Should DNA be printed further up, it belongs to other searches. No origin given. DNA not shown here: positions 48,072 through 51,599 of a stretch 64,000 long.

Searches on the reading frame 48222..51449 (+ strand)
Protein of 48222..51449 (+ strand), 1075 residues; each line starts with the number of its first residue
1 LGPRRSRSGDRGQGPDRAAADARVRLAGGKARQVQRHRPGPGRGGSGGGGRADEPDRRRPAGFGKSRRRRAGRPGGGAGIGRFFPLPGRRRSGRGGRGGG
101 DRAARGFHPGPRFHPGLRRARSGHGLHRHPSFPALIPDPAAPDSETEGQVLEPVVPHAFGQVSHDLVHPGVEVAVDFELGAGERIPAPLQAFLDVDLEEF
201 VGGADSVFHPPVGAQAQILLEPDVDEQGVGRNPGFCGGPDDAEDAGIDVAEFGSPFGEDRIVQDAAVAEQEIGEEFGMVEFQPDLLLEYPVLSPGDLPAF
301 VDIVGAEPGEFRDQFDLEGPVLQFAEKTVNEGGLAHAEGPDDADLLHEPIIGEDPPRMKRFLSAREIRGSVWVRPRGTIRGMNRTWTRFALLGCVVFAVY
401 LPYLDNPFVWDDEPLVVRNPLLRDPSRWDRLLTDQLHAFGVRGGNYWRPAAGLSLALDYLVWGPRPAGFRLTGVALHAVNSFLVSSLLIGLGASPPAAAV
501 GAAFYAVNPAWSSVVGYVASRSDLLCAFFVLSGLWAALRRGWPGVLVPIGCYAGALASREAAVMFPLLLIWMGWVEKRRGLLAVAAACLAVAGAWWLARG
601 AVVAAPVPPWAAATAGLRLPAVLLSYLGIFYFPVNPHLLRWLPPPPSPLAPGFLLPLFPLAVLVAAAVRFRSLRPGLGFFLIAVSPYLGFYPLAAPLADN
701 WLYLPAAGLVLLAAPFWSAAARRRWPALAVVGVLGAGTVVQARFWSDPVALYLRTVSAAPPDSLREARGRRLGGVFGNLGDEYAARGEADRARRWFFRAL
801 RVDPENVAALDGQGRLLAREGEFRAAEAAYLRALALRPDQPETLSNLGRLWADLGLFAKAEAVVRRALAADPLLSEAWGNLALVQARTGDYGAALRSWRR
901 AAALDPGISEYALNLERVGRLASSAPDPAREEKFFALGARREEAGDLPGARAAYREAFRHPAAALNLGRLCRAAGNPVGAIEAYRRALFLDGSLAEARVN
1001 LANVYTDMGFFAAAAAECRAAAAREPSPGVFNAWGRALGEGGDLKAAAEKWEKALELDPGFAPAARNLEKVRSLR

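Call 21: search_protein_families(library=pfam, proteins=[window:48222-51449:+], max_evalue=0.001)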
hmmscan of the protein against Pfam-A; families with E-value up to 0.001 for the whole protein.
window:48222-51449:+ (1075 aa): 12 families
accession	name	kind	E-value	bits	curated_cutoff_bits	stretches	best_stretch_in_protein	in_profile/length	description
PF07719.23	TPR_2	-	9.4e-29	97.6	27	1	876-907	2-33/34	Tetratricopeptide repeat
PF00515.34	TPR_1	-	8.6e-25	85.9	27.8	0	876-906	2-32/34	Tetratricopeptide repeat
PF13414.12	TPR_11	-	6e-23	80.7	26.8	2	814-850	1-37/42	TPR repeat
PF13181.12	TPR_8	-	1e-15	56.9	25.7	0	814-839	8-33/34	Tetratricopeptide repeat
PF13428.12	TPR_14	-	3.1e-15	55.6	23.5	1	961-1003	1-43/44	Tetratricopeptide repeat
PF13432.12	TPR_16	-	4.8e-13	49.7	32.7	2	779-841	3-65/65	Tetratricopeptide repeat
PF13431.12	TPR_17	-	1.1e-12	47.6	24.4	0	866-895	4-33/34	Tetratricopeptide repeat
PF13176.12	TPR_7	-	1.7e-11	43.6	27.9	0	809-840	1-32/36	Tetratricopeptide repeat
PF14559.12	TPR_19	-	6.1e-09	36.5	25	1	818-878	2-62/68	Tetratricopeptide repeat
PF23914.1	TPR_CcmH_CycH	-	1.6e-08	35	42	1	802-903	45-149/158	Cytochrome c-type biogenesis protein H TPR domain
PF13424.12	TPR_12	-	2.3e-08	34.5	30.1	0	810-870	5-74/77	Tetratricopeptide repeat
PF13371.12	TPR_9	-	3.2e-06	27.5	35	0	816-860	4-48/73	Tetratricopeptide repeat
